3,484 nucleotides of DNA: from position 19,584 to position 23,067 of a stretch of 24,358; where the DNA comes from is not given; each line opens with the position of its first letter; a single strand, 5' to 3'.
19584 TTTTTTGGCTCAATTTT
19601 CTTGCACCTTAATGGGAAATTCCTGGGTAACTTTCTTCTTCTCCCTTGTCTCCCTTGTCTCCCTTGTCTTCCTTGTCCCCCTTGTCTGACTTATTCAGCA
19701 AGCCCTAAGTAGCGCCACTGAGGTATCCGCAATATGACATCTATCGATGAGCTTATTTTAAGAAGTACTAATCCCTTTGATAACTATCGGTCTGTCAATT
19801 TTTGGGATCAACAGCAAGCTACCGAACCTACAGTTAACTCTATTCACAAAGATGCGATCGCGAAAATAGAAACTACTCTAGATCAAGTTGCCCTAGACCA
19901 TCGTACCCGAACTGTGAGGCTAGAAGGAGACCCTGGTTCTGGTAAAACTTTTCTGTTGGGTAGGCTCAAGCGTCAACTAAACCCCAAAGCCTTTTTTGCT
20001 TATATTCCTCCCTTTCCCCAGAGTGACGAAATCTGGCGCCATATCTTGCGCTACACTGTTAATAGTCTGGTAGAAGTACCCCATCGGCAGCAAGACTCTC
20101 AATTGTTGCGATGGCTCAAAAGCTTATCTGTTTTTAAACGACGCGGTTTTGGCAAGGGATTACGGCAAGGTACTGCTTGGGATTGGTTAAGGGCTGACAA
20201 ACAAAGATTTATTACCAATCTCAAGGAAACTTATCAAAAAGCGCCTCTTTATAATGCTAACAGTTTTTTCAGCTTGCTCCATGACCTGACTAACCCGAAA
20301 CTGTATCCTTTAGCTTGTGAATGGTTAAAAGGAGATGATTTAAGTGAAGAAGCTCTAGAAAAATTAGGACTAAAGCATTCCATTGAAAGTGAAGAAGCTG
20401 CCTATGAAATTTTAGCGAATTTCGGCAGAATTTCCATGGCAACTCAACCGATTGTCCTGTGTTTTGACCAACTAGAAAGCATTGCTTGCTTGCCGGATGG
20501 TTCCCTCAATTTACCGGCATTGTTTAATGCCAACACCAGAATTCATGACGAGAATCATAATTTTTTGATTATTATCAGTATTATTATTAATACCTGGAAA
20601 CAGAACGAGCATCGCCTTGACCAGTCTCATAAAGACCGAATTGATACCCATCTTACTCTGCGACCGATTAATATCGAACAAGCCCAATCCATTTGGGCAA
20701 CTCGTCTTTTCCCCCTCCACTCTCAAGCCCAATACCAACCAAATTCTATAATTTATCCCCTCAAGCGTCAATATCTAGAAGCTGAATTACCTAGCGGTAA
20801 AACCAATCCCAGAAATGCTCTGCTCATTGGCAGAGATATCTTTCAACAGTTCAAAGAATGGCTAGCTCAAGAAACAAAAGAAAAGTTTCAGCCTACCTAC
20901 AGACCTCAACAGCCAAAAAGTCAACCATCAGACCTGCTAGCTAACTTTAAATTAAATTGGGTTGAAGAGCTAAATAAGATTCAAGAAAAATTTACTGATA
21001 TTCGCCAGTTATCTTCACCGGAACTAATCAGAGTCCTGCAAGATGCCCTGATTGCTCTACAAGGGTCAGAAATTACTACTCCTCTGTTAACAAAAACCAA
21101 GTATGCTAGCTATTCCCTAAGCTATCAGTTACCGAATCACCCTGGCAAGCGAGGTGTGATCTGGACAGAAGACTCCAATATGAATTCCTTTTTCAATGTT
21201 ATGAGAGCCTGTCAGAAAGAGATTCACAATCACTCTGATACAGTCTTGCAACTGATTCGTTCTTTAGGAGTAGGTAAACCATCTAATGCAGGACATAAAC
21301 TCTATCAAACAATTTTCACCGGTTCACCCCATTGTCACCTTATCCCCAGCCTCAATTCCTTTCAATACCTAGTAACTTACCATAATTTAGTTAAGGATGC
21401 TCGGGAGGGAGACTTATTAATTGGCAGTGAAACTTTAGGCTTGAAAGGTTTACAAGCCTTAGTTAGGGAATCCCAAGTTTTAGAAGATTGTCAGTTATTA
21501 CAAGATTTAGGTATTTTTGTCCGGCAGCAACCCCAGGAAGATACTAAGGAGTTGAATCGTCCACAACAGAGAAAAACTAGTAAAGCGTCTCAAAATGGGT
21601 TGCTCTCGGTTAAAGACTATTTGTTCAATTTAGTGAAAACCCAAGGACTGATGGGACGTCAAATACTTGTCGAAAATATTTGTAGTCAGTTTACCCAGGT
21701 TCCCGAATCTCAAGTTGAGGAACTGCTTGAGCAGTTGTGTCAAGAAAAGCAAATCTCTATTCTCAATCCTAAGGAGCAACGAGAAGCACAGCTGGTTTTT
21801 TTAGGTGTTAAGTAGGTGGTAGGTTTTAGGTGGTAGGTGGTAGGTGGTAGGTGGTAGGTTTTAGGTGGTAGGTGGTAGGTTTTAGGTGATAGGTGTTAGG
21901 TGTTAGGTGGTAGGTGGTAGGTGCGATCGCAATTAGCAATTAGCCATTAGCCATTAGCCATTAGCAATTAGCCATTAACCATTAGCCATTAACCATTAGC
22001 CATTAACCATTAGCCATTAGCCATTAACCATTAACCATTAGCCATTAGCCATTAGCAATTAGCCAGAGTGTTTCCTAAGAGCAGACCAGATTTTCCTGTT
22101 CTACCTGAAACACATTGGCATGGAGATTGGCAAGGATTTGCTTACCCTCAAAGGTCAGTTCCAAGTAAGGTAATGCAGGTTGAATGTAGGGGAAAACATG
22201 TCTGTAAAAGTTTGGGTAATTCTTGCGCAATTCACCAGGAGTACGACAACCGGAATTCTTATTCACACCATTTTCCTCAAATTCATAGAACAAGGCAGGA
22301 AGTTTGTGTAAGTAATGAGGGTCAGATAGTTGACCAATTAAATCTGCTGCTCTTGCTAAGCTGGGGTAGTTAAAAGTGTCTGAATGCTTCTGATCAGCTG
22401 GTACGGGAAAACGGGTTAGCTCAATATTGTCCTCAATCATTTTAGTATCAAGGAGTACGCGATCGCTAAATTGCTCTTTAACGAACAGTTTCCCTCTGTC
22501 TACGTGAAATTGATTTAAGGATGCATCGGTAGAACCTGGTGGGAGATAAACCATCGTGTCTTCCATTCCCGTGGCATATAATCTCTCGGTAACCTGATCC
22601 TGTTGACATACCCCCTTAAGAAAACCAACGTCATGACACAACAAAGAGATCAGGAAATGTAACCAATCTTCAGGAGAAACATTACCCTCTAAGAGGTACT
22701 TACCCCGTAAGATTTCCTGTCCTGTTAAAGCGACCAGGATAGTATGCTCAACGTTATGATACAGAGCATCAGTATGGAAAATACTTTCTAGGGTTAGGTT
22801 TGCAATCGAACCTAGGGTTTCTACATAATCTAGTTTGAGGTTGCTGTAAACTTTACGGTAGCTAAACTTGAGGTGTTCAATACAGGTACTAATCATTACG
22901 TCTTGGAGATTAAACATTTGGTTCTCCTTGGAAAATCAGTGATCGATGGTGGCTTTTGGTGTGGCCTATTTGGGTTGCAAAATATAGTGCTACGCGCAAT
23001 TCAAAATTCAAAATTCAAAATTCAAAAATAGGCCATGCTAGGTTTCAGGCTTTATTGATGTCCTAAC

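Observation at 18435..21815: Unrecognised two-gene module: triple winged-helix protein plus ORC/Cdc6-like ATPase with its own C-terminal winged helix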

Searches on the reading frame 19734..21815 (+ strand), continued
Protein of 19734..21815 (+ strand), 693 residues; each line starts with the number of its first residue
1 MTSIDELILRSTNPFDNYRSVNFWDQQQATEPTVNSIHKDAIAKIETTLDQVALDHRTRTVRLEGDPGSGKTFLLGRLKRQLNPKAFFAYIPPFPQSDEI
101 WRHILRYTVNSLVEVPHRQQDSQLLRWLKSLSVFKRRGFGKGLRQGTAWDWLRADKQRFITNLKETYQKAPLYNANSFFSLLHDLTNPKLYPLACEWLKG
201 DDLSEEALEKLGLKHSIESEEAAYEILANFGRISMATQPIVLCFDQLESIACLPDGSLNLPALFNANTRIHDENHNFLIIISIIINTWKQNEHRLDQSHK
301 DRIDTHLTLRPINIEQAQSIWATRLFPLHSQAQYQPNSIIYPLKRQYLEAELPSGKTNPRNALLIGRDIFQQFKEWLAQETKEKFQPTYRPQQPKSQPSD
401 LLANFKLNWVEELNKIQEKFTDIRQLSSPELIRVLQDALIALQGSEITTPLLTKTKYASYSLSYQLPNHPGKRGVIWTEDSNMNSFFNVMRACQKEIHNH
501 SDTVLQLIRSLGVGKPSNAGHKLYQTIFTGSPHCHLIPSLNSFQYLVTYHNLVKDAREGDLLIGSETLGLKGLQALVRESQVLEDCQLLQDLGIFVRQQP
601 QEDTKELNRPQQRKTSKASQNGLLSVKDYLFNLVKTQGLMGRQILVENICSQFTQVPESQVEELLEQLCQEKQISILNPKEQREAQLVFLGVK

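Call 72: search_protein_families(library=pfam, proteins=[P0448, P0454, P0464, P0465, P0468, P0505, P0470, P0472, P0450, P0458], max_evalue=0.001)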
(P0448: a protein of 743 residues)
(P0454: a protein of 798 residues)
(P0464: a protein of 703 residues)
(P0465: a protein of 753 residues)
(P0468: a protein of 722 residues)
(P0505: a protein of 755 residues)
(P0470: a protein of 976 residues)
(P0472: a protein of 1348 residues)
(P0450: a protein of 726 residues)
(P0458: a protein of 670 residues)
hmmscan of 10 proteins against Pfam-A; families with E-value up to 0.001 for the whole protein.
P0448 (743 aa): 5 families
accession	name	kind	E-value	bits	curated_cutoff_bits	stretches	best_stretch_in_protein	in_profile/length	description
PF13191.12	AAA_16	-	1.4e-06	29.3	32.6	1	38-283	15-158/167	AAA ATPase domain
PF13401.12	AAA_22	-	3.8e-05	24.4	27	0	48-117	5-65/130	AAA domain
PF20703.3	nSTAND1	-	4.4e-05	23.7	27.1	1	234-340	95-198/379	Novel STAND NTPase 1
PF05729.18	NACHT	-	0.0001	22.6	26.7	0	51-70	3-22/167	NACHT domain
PF10236.15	DAP3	-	0.00024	20.9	23.1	0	36-86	11-60/311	Mitochondrial ribosomal death-associated protein 3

P0454 (798 aa): 4 families
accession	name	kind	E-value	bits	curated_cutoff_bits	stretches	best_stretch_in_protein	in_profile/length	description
PF13401.12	AAA_22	-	6.1e-09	36.7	27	1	67-141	5-82/130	AAA domain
PF05729.18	NACHT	-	3.8e-06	27.3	26.7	1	69-165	2-110/167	NACHT domain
PF13191.12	AAA_16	-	5.6e-05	24.1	32.6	1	54-279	13-142/167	AAA ATPase domain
PF07693.20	KAP_NTPase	-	0.0006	19.6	20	0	60-128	12-85/293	KAP family P-loop domain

P0464 (703 aa): 1 family
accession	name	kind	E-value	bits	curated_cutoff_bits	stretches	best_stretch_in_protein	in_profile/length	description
PF13401.12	AAA_22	-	6.2e-06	27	27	1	63-143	11-82/130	AAA domain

P0465 (753 aa): 4 families
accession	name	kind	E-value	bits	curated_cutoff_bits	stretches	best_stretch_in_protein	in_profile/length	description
PF13191.12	AAA_16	-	3.3e-06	28.2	32.6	1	56-163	15-104/167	AAA ATPase domain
PF13401.12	AAA_22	-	1.1e-05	26.2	27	1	69-128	8-65/130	AAA domain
PF05729.18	NACHT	-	2.3e-05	24.7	26.7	1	69-130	3-69/167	NACHT domain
PF24883.2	NPHP3_N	-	2.8e-05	24.8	24.8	1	61-198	16-149/164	Nephrocystin 3, N-terminal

P0468 (722 aa): 3 families
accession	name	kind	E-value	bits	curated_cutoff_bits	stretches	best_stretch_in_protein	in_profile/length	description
PF13191.12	AAA_16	-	1.7e-09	38.8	32.6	1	50-177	9-136/167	AAA ATPase domain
PF10923.14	BrxC_BrxD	-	6.1e-07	29.1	22.2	1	59-305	43-273/414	BREX system ATP-binding protein BrxC/D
PF13401.12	AAA_22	-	1.5e-06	29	27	1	65-182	4-95/130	AAA domain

P0505 (755 aa): 4 families
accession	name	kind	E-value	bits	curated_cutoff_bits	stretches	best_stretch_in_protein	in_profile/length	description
PF13401.12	AAA_22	-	2e-07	31.8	27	1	55-115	6-67/130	AAA domain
PF05729.18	NACHT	-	1.1e-06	29.1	26.7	1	56-115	2-66/167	NACHT domain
PF13191.12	AAA_16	-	1e-05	26.6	32.6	1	48-149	19-104/167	AAA ATPase domain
PF00308.24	Bac_DnaA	-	0.00081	20.1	23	0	46-83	25-64/162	Bacterial DnaA ATPAse domain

P0470 (976 aa): 2 families
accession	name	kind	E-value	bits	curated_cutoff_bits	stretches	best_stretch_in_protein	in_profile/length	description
PF13401.12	AAA_22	-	5.4e-07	30.4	27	1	60-118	3-64/130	AAA domain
PF13191.12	AAA_16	-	1.1e-06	29.6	32.6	1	48-294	11-160/167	AAA ATPase domain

P0472 (1348 aa): 7 families
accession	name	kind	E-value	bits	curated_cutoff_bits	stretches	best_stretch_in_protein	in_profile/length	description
PF01580.24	FtsK_SpoIIIE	-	2.9e-33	115.6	24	2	1106-1216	19-131/221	FtsK/SpoIIIE family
PF12705.13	PDDEXK_1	-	1.3e-16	61.8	22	1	635-931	2-247/247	PD-(D/E)XK nuclease superfamily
PF13191.12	AAA_16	-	7.2e-14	53.1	32.6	1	54-251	7-158/167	AAA ATPase domain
PF13401.12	AAA_22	-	1.2e-10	42.3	27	1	71-147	4-77/130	AAA domain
PF17854.6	FtsK_alpha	-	2.7e-09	37.6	22.9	1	984-1063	18-99/101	FtsK alpha domain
PF25199.1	nSTAND_NTPase5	-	9.7e-05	22.7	34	0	1125-1149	41-65/145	Novel STAND NTPase 5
PF07728.20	AAA_5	-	0.00014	22.3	22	0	75-201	2-122/139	AAA domain (dynein-related subfamily)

P0450 (726 aa): 3 families
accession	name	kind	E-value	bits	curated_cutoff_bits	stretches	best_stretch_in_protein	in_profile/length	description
PF13401.12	AAA_22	-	1.4e-05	25.8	27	1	66-145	4-83/130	AAA domain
PF10923.14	BrxC_BrxD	-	0.00013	21.5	22.2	0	63-123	45-110/414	BREX system ATP-binding protein BrxC/D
PF13191.12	AAA_16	-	0.00086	20.3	32.6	0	65-121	22-85/167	AAA ATPase domain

P0458 (670 aa): 3 families
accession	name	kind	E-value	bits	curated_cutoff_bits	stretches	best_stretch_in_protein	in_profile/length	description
PF13191.12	AAA_16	-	2.4e-05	25.3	32.6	0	8-33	24-49/167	AAA ATPase domain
PF20703.3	nSTAND1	-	0.00016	21.9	27.1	0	189-296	95-199/379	Novel STAND NTPase 1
PF13401.12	AAA_22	-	0.00035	21.3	27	0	7-63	4-61/130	AAA domain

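Call 80: list_cluster_members(proteins=[P0472, P0448, P0454, P0464, P0465, P0468, P0505, P0470, P0450, P0458])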
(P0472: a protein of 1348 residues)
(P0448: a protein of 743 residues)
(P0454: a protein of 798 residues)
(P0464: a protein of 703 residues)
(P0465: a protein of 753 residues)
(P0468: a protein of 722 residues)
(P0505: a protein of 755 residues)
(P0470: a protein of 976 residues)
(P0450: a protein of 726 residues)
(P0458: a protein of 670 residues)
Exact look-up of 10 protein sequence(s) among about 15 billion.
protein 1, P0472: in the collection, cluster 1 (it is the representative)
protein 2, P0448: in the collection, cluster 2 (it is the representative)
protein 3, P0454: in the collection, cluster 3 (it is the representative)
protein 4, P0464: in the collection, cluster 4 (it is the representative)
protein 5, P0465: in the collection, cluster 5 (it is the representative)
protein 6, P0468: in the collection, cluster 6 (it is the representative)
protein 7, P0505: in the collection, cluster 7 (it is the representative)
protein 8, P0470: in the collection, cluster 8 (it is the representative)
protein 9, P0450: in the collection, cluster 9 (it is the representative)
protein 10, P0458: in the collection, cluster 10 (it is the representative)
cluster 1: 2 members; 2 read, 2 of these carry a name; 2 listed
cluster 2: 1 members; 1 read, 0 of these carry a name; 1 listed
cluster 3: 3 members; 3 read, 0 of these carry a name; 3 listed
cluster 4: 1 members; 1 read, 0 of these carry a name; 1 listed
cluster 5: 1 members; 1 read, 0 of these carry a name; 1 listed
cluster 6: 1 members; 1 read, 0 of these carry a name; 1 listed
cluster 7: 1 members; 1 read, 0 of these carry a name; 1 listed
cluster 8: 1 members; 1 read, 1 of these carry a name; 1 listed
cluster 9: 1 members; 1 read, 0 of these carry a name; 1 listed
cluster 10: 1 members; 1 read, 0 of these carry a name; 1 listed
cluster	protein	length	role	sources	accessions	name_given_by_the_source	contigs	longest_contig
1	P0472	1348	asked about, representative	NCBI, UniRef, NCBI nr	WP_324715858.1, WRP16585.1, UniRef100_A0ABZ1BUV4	DNA translocase FtsK [Carboxydochorda subterranea] | DNA translocase FtsK n=1 Tax=Carboxydichorda subterranea TaxID=3109565 ... | DNA translocase FtsK [Limnochorda sp. L945t]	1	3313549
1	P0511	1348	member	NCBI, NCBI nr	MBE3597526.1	MAG: PD-(D/E)XK nuclease family protein [Limnochordaceae bacterium] | PD-(D/E)XK nuclease family protein [Limnochordaceae bacterium]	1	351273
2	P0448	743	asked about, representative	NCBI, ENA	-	-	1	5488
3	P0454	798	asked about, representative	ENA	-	-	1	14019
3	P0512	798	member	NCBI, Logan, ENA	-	-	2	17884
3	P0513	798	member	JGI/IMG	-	-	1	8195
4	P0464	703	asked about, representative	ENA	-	-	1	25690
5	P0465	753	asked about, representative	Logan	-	-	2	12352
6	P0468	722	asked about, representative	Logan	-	-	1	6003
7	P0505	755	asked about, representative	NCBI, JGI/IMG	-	-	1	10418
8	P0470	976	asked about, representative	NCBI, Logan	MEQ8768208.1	MAG: ATP-binding protein [Planctomycetota bacterium]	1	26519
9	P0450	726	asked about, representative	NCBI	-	-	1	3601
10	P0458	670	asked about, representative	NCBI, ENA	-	-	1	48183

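Call 83: search_protein_families(library=phrogs, proteins=[window:19734-21812:+, L081:10994-13552:+], max_evalue=0.01)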
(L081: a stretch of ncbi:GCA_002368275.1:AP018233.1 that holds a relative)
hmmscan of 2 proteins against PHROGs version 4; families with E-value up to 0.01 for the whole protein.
window:19734-21812:+ (693 aa): 0 families

L081:10994-13552:+ (853 aa): 9 families
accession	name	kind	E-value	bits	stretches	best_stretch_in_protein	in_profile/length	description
phrog_1358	-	moron, auxiliary metabolic gene and host takeover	1.7e-69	235.6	1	491-845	480-814/1382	FtsK/SpoIIIE-like protein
phrog_3551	-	moron, auxiliary metabolic gene and host takeover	9e-57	193.6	1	609-842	415-644/758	FtsK/SpoIIIE-like protein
phrog_17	-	DNA, RNA and nucleotide metabolism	7.9e-12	45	1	7-176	658-826/1445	DNA polymerase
phrog_2666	-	head and packaging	6.9e-09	35.9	1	631-812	320-493/555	terminase large subunit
phrog_24831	-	unknown function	1e-08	35.3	1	609-800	268-443/700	-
phrog_17958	-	moron, auxiliary metabolic gene and host takeover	4.9e-08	32.7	1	633-814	331-514/682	FtsK/SpoIIIE-like protein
phrog_7035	-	unknown function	2.7e-06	27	1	608-673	185-250/969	-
phrog_17074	-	unknown function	0.00087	18.9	1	635-815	204-395/621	-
phrog_298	-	DNA, RNA and nucleotide metabolism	0.0019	18.6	1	368-460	168-262/293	exonuclease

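Call 84: search_dna_similar(query=window:19734-21812:+, collection=plasmids, mode=protein, max_rows=15)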
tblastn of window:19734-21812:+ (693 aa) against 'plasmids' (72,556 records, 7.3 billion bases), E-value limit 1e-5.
Records with a match: 2; places in all: 2; records where one place covers at least 80% of the query: 1.
Best place of each record, by identity: <60% 2.
By first word of the organism name: Pseudanabaena 1; Nostoc 1.
By predicted mobility (MOB-suite, as given by PLSDB): conjugative 2.
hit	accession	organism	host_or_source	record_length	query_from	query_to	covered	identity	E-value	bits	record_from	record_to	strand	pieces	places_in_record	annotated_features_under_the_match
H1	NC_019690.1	Pseudanabaena sp. PCC 7367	-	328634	1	688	99%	41.5%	2e-156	508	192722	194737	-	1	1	P-loop NTPase fold protein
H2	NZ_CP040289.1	Nostoc sp. C057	Phaeoceros,pure culture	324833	13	325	45%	23.5%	5e-6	58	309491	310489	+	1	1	exonuclease domain-containing protein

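Call 85: search_dna_similar(query=window:19734-21812:+, collection=phages, mode=protein, max_rows=10)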
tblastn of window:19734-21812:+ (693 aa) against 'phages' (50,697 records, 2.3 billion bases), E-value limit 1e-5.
No match.

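Call 86: get_annotated_region(hit=H1, flank=6000)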
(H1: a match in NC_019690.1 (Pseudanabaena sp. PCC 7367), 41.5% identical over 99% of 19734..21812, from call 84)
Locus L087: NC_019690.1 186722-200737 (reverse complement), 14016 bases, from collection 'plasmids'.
description: Pseudanabaena sp. PCC 7367 plasmid pPSE7367.01, complete sequence
organism: Pseudanabaena sp. PCC 7367 (NCBI taxid 82654)
taxonomy: Bacteria; Cyanobacteriota; Cyanophyceae; Pseudanabaenales; Pseudanabaenaceae; Pseudanabaena; Pseudanabaena sp. PCC 7367
host: -; source: -; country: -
typing (MOB-suite, as given by PLSDB): conjugative; replicon rep_cluster_1271; relaxase MOBQ; mating-pair formation MPF_T
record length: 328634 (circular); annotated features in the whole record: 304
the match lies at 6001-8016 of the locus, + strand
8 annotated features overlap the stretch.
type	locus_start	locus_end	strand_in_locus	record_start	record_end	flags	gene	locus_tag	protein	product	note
CDS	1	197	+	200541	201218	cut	istB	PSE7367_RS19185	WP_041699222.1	IS21-like element helper ATPase IstB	-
CDS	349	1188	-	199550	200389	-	-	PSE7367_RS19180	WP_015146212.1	SWIM zinc finger family protein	-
CDS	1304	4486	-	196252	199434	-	-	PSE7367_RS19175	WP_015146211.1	DEAD/DEAH box helicase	-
CDS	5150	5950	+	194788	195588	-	-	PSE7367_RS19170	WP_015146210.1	hypothetical protein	-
CDS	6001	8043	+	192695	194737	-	-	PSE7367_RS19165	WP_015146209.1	P-loop NTPase fold protein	-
CDS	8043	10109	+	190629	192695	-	-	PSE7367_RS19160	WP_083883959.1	DNA translocase FtsK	-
CDS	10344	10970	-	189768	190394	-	-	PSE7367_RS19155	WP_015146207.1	phycobiliprotein lyase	-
CDS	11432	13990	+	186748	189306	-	-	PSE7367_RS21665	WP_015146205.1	PAS domain-containing protein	-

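Call 87: get_annotated_region(hit=H2, flank=6000)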
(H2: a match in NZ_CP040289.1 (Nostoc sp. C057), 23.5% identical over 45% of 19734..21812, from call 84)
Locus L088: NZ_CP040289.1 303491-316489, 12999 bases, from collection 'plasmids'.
description: Nostoc sp. C057 plasmid p057_H
organism: Nostoc sp. C057 (NCBI taxid 2576903)
taxonomy: Bacteria; Cyanobacteriota; Cyanophyceae; Nostocales; Nostocaceae; Nostoc; Nostoc sp. C057
host: -; source: Phaeoceros,pure culture; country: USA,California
typing (MOB-suite, as given by PLSDB): conjugative; relaxase MOBF; mating-pair formation MPF_T
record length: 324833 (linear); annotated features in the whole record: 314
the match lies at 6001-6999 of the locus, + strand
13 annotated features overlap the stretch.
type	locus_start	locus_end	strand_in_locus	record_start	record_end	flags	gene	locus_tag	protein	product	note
CDS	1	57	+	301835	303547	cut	-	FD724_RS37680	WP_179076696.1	NACHT domain-containing protein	-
CDS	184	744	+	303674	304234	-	-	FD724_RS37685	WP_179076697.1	hypothetical protein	-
CDS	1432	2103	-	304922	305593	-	-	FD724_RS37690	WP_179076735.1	sigma-70 family RNA polymerase sigma factor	-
CDS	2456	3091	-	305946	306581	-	-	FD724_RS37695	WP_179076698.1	sigma-70 family RNA polymerase sigma factor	GO:0006352 - DNA-templated transcription initiation [Evidence IEA]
CDS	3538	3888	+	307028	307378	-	-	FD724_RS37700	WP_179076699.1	DUF5674 family protein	-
CDS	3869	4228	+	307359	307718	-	-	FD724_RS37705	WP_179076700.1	hypothetical protein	-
CDS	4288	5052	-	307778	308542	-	-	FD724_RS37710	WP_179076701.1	hypothetical protein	-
CDS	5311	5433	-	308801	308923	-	-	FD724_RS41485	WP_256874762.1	hypothetical protein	-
CDS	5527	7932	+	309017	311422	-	-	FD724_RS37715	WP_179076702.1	exonuclease domain-containing protein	-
CDS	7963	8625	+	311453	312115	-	-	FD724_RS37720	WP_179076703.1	DUF262 domain-containing protein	-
CDS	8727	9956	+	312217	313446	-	-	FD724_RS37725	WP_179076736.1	ISL3 family transposase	-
CDS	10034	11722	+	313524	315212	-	-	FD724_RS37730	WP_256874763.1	DUF1524 domain-containing protein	-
CDS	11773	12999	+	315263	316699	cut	-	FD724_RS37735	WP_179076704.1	transglutaminase domain-containing protein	-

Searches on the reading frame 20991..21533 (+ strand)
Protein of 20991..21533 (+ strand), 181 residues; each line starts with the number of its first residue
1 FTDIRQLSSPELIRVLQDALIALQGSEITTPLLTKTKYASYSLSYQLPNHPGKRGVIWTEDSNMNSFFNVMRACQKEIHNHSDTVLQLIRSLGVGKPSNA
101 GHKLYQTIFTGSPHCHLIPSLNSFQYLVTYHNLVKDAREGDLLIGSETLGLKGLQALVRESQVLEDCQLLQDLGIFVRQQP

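Call 78: search_solved_structures(query=A5, max_evalue=10, show_alignments=0)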
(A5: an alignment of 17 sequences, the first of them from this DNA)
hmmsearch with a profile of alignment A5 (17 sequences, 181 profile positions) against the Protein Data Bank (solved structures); distinct sequences matched with E-value up to 10: 1.
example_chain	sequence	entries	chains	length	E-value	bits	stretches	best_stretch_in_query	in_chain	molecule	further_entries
9b9s_A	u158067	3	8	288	0.81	12.5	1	128-160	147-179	Chemotaxis protein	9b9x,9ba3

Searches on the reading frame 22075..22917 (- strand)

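Call 5: search_protein_families(library=pfam, proteins=[window:22075-22917:-], max_evalue=0.1)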
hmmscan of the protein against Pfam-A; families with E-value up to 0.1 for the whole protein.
window:22075-22917:- (280 aa): 0 families

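Call 7: search_protein_families(library=ncbifam, proteins=[window:22075-22917:-], max_evalue=0.1)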
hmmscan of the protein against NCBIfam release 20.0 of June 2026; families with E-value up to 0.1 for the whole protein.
window:22075-22917:- (280 aa): 1 family
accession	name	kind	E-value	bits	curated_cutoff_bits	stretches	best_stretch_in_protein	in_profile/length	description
NF045583.1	Npun_R2479_HDIG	equivalog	4.2e-126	419.8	400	1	2-275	1-275/275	Npun_R2479 family HD domain-containing metalloprotein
